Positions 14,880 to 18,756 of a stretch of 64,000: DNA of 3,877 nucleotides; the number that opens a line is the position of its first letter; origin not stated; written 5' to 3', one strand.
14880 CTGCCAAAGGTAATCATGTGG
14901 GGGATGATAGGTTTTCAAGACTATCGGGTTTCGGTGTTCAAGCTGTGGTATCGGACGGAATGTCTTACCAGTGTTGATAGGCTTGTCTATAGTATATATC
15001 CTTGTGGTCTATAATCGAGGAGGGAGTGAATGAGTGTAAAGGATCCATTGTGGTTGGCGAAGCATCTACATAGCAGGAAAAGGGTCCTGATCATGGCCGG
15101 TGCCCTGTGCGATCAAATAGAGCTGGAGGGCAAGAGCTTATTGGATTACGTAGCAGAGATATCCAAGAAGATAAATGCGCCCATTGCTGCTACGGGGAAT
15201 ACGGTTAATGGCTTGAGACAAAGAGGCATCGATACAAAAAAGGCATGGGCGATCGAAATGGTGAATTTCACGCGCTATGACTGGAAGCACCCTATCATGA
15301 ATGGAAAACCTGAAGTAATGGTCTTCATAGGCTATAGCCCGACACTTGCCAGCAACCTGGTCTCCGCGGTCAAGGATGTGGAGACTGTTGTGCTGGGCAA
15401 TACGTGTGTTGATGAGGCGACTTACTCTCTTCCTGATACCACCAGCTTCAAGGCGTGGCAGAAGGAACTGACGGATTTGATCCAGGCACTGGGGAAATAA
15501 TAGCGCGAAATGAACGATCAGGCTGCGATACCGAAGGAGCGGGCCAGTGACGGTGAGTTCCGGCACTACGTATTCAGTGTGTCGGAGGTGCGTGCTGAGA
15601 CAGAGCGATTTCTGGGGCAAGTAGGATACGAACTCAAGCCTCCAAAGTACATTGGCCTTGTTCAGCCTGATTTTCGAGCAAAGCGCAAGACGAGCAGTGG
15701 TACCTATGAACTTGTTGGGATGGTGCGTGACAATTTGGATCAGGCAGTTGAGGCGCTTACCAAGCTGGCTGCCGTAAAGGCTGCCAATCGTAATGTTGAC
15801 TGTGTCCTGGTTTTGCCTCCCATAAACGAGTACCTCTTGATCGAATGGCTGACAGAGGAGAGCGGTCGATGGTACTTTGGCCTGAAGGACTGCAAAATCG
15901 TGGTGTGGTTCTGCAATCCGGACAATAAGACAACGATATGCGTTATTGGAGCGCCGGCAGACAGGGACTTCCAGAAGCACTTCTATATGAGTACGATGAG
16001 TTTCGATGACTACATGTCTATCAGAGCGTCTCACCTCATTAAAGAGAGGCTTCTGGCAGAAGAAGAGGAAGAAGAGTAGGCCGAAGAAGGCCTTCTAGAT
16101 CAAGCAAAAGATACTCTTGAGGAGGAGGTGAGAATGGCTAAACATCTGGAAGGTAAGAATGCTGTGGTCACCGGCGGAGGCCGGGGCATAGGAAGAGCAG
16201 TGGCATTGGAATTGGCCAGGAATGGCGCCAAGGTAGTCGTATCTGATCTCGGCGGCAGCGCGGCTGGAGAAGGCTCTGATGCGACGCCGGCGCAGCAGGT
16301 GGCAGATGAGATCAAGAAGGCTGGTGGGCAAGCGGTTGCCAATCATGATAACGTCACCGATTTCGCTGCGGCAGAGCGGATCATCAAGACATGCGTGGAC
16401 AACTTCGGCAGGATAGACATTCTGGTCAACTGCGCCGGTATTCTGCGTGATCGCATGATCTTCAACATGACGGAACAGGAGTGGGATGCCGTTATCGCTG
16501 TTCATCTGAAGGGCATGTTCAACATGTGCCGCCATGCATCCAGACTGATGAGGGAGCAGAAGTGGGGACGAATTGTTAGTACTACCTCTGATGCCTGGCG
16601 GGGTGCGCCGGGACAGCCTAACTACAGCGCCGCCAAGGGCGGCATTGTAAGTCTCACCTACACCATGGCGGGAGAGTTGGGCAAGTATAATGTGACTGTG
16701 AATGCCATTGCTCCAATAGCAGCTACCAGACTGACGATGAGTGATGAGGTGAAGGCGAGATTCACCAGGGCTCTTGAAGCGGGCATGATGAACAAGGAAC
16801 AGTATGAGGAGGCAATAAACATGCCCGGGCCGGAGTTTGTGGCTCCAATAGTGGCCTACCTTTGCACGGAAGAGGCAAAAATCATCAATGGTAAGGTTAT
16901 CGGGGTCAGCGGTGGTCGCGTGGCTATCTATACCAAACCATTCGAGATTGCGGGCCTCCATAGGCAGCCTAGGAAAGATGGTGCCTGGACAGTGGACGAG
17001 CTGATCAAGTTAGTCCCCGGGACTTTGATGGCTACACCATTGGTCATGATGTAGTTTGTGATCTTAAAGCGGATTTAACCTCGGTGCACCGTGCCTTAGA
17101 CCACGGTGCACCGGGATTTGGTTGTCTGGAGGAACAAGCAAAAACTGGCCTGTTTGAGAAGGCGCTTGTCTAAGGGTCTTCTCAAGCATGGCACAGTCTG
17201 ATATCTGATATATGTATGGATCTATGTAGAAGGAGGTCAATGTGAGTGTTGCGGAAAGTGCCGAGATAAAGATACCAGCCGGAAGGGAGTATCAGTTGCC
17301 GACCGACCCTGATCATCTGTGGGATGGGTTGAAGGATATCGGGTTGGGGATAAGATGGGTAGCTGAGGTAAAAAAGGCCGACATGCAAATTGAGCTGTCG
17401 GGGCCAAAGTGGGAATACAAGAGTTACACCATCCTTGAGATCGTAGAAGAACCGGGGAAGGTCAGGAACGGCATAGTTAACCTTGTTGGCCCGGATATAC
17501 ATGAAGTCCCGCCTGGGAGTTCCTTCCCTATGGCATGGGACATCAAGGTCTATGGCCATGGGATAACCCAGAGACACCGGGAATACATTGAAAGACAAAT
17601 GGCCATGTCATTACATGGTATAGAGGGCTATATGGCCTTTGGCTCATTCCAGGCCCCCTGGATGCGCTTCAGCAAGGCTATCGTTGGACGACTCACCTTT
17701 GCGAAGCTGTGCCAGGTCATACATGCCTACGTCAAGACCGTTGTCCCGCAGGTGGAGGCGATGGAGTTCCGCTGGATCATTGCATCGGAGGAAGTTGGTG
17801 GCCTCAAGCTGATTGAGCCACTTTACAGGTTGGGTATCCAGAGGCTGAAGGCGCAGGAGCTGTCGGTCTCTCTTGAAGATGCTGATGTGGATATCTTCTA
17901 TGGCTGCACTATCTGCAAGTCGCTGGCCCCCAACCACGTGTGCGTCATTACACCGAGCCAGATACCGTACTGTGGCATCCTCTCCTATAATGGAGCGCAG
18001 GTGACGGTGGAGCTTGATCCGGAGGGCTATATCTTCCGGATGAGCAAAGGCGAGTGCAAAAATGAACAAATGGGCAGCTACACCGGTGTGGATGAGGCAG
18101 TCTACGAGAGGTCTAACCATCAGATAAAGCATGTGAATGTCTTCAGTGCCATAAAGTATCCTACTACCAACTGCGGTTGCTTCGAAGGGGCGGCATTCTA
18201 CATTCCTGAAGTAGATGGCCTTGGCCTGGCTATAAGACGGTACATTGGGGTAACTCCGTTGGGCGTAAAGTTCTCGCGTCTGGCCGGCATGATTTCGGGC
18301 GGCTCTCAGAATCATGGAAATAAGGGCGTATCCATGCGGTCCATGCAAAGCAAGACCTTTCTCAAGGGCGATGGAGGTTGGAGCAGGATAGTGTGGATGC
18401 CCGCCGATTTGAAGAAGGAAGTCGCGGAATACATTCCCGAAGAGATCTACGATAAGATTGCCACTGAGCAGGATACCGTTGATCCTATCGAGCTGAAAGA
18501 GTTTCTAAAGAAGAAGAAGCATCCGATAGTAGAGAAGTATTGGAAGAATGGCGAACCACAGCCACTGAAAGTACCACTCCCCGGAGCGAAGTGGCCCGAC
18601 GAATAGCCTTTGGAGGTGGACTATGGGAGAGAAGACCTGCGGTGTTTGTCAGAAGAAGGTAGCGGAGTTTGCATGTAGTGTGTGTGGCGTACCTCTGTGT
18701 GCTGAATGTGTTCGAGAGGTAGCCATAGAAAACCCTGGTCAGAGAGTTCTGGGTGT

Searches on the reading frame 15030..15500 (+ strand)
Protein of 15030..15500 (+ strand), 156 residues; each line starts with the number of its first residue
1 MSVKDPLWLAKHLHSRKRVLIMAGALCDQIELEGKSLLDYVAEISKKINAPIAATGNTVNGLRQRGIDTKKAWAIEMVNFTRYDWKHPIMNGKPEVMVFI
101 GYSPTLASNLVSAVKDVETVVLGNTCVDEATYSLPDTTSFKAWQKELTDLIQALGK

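Call 17: search_protein_families(library=pfam, proteins=[window:15030-15500:+], max_evalue=0.001)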
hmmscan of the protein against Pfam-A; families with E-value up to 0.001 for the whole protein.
window:15030-15500:+ (156 aa): 1 family
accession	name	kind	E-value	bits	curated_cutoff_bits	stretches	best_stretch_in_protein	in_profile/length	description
PF02552.22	CO_dh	-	0.00031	21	21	1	10-141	29-157/168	CO dehydrogenase beta subunit/acetyl-CoA synthase epsilon subunit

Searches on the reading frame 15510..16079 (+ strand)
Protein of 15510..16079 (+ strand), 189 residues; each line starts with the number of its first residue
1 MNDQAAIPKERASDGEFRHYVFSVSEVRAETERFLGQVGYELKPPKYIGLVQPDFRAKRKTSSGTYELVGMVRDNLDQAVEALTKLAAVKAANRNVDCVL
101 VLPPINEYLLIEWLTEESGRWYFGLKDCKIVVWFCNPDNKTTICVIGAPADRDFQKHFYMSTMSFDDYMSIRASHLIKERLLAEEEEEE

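Call 17: search_protein_families(library=pfam, proteins=[window:15510-16079:+], max_evalue=0.001)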
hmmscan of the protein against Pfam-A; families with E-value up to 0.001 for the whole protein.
window:15510-16079:+ (189 aa): 0 families

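Call 64: search_solved_structures(query=A3, max_evalue=10)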
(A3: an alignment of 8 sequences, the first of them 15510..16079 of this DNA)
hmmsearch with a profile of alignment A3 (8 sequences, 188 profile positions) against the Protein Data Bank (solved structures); distinct sequences matched with E-value up to 10: 4.
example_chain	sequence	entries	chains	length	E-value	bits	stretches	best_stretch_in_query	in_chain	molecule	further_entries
2ph7_A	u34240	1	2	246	1.1e-05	28.2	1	96-166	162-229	Uncharacterized protein AF_2093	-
6ldq_D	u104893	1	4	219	0.12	15.1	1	67-121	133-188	Tll1590 protein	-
6kih_A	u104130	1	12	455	0.42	13.3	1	67-121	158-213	Tll1590 protein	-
8i78_A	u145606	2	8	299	0.45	13.2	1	63-106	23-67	Meso-diaminopimelate D-dehydrogenase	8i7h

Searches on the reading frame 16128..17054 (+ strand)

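Call 17: search_protein_families(library=pfam, proteins=[window:16128-17054:+], max_evalue=0.001)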
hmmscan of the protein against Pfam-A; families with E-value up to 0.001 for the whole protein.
window:16128-17054:+ (308 aa): 3 families
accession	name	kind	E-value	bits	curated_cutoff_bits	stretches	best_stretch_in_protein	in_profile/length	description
PF00106.31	adh_short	-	2e-48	164.9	26.6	1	10-198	1-181/195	short chain dehydrogenase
PF13561.12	adh_short_C2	-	2.6e-45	155.3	27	1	19-263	6-234/236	Enoyl-(Acyl carrier protein) reductase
PF08659.16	KR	-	2.7e-17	63.7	22.6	1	13-170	4-153/180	KR domain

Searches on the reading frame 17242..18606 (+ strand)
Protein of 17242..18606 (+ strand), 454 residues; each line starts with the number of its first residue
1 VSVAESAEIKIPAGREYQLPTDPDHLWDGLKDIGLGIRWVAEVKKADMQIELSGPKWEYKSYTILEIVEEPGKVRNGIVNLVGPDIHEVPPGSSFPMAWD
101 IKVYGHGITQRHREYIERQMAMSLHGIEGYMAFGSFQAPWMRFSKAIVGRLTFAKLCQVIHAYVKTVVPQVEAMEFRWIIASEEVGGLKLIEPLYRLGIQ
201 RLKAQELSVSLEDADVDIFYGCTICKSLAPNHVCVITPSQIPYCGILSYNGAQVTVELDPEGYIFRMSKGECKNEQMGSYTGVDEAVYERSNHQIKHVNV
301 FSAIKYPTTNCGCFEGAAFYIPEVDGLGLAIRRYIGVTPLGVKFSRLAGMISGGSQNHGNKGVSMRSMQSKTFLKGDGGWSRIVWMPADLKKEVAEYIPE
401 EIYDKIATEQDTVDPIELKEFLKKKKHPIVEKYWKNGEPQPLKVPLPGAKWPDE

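Call 17: search_protein_families(library=pfam, proteins=[window:17242-18606:+], max_evalue=0.001)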
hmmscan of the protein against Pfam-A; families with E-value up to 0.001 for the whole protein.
window:17242-18606:+ (454 aa): 2 families
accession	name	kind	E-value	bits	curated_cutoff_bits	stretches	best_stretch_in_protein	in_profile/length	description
PF19436.4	ACS_CODH_B_C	-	3.3e-65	220.5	25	1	210-431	10-240/245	ACS/CODH beta subunit C-terminal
PF03598.20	CdhC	-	1.1e-15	58.3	24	1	42-184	13-154/155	CO dehydrogenase/acetyl-CoA synthase complex beta subunit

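Call 41: search_solved_structures(query=window:17242-18606:+, max_evalue=0.001, show_alignments=1)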
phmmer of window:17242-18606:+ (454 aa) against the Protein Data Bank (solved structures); distinct sequences matched with E-value up to 0.001: 17.
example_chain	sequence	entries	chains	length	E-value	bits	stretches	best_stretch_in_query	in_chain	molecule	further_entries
9c0s_E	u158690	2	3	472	3.9e-78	266.5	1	42-437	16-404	Acetyl-CoA decarbonylase/synthase complex subunit beta 2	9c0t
9fr0_A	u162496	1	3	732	4e-63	217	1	42-430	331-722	CO-methylating acetyl-CoA synthase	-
8cjb_B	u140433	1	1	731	4e-63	217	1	42-430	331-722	CO-methylating acetyl-CoA synthase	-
8cja_B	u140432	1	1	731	4e-63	217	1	42-430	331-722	CO-methylating acetyl-CoA synthase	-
7zkj_B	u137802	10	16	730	4e-63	217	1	42-430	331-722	CO-methylating acetyl-CoA synthase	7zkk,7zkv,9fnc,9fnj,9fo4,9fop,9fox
8cmw_B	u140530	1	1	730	4e-63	217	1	42-430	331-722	CO-methylating acetyl-CoA synthase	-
1ru3_A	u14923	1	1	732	4.2e-63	216.9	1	42-430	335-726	Acetyl-CoA synthase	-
7nys_A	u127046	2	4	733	4.2e-63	216.9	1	42-430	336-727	CO-methylating acetyl-CoA synthase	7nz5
7nyp_A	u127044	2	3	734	4.2e-63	216.9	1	42-430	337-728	CO-methylating acetyl-CoA synthase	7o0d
8cjc_B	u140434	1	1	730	5.5e-63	216.5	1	42-430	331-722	CO-methylating acetyl-CoA synthase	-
3git_A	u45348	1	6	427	3.1e-58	200.9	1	42-430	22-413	Carbon monoxide dehydrogenase/acetyl-CoA synthase subunit alpha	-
3i04_M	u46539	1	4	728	1.9e-57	198.3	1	42-430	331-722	Carbon monoxide dehydrogenase/acetyl-CoA synthase subunit alpha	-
1oao_C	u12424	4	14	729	1.9e-57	198.3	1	42-430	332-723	CARBON MONOXIDE DEHYDROGENASE/ACETYL-COA SYNTHASE SUBUNIT ALPHA | Carbon monoxide dehydrogenase/acetyl CoA synthase subunit alpha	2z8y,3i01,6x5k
1mjg_M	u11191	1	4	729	2.5e-57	197.9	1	42-430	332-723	Carbon monoxide dehydrogenase alpha subunit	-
6ytt_A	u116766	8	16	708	6e-55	190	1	42-430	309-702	CO dehydrogenase/acetyl-CoA synthase complex, beta subunit | CO-methylating acetyl-CoA synthase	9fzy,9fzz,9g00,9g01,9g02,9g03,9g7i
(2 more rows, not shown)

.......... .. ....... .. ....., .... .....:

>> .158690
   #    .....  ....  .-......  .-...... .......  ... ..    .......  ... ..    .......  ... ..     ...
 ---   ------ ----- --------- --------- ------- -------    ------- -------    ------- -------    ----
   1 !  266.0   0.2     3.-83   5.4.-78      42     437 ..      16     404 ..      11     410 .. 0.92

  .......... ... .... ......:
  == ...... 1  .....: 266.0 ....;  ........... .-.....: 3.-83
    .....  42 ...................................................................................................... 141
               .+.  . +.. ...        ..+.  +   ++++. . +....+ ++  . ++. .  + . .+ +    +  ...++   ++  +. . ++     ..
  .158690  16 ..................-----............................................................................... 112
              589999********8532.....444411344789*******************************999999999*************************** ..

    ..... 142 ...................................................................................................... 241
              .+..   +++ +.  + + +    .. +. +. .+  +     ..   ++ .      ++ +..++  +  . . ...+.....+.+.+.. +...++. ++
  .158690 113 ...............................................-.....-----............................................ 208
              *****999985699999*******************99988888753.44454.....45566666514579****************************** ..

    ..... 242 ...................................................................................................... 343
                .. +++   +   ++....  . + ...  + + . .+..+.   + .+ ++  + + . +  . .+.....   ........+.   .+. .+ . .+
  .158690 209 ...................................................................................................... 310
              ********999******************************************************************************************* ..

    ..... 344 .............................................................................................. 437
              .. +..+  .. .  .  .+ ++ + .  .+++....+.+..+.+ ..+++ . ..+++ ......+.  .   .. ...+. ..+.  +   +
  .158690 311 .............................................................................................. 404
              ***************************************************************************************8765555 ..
